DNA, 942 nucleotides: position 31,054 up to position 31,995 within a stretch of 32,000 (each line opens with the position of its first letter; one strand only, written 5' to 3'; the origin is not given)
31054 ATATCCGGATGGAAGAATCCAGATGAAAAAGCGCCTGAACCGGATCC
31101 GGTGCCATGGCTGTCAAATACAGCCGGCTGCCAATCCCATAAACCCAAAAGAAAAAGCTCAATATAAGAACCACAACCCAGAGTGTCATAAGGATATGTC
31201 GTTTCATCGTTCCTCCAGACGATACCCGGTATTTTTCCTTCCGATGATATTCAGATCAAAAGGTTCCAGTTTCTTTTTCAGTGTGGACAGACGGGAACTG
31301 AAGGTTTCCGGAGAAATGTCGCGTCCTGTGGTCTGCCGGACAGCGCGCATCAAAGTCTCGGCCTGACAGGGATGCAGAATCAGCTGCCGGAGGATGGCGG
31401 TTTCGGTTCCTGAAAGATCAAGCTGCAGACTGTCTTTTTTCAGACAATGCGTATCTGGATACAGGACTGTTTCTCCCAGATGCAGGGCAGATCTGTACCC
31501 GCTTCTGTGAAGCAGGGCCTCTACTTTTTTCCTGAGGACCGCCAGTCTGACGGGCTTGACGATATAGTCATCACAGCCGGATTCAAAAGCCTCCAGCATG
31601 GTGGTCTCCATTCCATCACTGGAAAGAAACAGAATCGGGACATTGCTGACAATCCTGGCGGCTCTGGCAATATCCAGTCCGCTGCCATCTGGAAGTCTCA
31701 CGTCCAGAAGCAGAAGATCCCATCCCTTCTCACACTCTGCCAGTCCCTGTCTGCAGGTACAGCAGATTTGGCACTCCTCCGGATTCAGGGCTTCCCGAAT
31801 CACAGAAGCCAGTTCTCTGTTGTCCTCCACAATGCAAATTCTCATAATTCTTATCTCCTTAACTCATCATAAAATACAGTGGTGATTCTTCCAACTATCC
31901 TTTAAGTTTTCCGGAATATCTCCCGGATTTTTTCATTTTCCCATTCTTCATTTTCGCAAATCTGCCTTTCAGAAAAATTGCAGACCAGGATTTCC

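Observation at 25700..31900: Low-G+C island: one overlapping operon RR-HK-ABC ATPase-double-FtsX permease extended by two unknown secreted proteins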

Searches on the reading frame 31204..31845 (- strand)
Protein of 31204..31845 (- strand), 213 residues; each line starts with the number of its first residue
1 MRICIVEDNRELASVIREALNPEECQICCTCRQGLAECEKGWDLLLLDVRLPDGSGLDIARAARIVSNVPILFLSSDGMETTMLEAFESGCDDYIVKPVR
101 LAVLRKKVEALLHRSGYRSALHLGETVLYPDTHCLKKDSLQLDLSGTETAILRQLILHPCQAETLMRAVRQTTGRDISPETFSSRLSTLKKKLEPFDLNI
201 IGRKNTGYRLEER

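Call 7: search_protein_families(library=pfam, proteins=[window:31207-31845:-], max_evalue=0.1)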
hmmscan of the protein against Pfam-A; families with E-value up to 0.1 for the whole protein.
window:31207-31845:- (213 aa): 2 families
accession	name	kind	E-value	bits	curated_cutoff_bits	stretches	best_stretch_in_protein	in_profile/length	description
PF00072.30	Response_reg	-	5.2e-17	62.5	30.2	1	3-108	1-110/111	Response regulator receiver domain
PF00486.34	Trans_reg_C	-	0.0043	17.5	26.2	1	141-210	3-77/77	Transcriptional regulatory protein, C terminal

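Call 11: find_encoding_contigs(protein=window:31204-31845:-, flank=10000, max_places=8)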
Protein window:31204-31845:- (213 aa): 23 contigs read that carry it; 6 places shown.
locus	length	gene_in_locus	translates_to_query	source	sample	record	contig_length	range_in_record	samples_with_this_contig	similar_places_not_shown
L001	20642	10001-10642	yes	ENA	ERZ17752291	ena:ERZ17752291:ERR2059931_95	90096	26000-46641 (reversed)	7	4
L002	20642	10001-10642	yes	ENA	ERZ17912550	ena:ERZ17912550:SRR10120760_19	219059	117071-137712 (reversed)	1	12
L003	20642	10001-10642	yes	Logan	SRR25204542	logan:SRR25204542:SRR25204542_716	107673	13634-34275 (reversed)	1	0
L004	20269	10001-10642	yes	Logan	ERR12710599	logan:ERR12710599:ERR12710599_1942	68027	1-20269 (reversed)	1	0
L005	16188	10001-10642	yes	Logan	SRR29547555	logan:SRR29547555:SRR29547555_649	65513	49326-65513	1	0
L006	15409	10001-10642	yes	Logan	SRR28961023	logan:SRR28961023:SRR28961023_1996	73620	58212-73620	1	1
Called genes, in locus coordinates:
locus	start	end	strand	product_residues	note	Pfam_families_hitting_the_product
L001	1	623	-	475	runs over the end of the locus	PF01832:Glucosaminidase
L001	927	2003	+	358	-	PF03462:PCRF, PF00472:RF-1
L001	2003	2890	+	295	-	PF17827:PrmC_N, PF06325:PrmA, PF05175:MTS, PF13847:Methyltransf_31, PF08242:Methyltransf_12 (faint), PF13649:Methyltransf_25 (weak)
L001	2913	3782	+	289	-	PF02810:SEC-C, PF00557:Peptidase_M24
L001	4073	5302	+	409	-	PF00202:Aminotran_3, PF01212:Beta_elim_lyase (weak)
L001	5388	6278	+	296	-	PF00497:SBP_bac_3, PF12974:Phosphonate-bd (faint)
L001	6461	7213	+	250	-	PF00528:BPD_transp_1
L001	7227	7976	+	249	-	PF02463:SMC_N, PF00005:ABC_tran, PF13166:AAA_13 (faint), PF13304:AAA_21 (weak)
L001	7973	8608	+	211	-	PF13189:Cytidylate_kin2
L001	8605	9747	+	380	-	PF00465:Fe-ADH, PF13685:Fe-ADH_2, PF25137:ADH_Fe_C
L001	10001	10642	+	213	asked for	PF00072:Response_reg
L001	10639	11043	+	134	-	-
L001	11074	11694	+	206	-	PF02518:HATPase_c (weak)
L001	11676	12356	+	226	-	PF00005:ABC_tran, PF02463:SMC_N (weak), PF13555:AAA_29 (weak), PF13304:AAA_21 (faint)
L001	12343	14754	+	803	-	PF02687:FtsX (weak)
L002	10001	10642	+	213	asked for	PF00072:Response_reg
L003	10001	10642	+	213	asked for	PF00072:Response_reg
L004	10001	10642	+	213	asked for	PF00072:Response_reg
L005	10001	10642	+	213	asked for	PF00072:Response_reg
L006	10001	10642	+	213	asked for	PF00072:Response_reg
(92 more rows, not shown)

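Call 23: search_protein_families(library=ncbifam, proteins=[window:31207-31845:-], max_evalue=0.1)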
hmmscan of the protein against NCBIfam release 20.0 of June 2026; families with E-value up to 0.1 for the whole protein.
window:31207-31845:- (213 aa): 85 families (the best 25 are shown)
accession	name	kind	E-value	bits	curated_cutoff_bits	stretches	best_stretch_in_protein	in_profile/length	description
TIGR02154.1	PhoB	equivalog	6.3e-23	81.3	296.2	1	2-210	4-225/226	phosphate regulon transcriptional regulator PhoB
NF053854.1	RespRegPhoBBctds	equivalog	3.1e-21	75.8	270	1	3-210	1-224/225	two-component system response regulator PhoB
NF008199.0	PRK10955.1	equivalog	1.5e-20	74.1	341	1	2-200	3-197/232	envelope stress response regulator transcription factor CpxR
NF040689.1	MtrAB_MtrA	equivalog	3.1e-20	72.5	300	1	3-167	1-170/219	MtrAB system response regulator MtrA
NF012023.0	PRK15479.1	equivalog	3.9e-20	72.3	337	1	1-212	1-219/224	transcriptional regulator TctD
NF000402.1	vanR-B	exception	2.4e-19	69.7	480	1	1-212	3-218/219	vancomycin resistance response regulator transcription factor VanR-B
NF051850.1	RespRegRprY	equivalog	6.1e-19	68.3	370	1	1-158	5-171/234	response regulator transcription factor RprY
NF008296.0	PRK11083.1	equivalog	9e-19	67.8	273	1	2-194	5-206/228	two-component system response regulator CreB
NF041733.1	resp_reg_CseB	equivalog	1.1e-18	67.5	350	1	2-162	2-165/228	two-component system response regulator CseB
NF007820.0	PRK10529.1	equivalog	1.5e-17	63.7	325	1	3-116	4-120/225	two-component system response regulator KdpE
NF041734.1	resp_reg_RppA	equivalog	2.3e-17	63.1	250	1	1-210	1-227/229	two-component system response regulator RppA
NF045991.1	RespRegCtrARhodob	equivalog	4.8e-17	62.4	350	1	1-158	1-164/224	response regulator transcription factor CtrA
NF007928.2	PRK10643.1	equivalog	1.4e-16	60.8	330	1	1-193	1-201/216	two-component system response regulator PmrA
NF040534.1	resp_reg_YycF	equivalog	1.3e-15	57.3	340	1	2-176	2-188/231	response regulator YycF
NF007982.1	PRK10710.1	equivalog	2.1e-15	56.9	380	1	2-199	9-213/235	envelope stress response regulator BaeR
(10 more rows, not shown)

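Call 73: search_protein_families(library=padloc, proteins=[window:31207-31845:-], max_evalue=0.01)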
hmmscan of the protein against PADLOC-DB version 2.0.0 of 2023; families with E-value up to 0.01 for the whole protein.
window:31207-31845:- (213 aa): 0 families
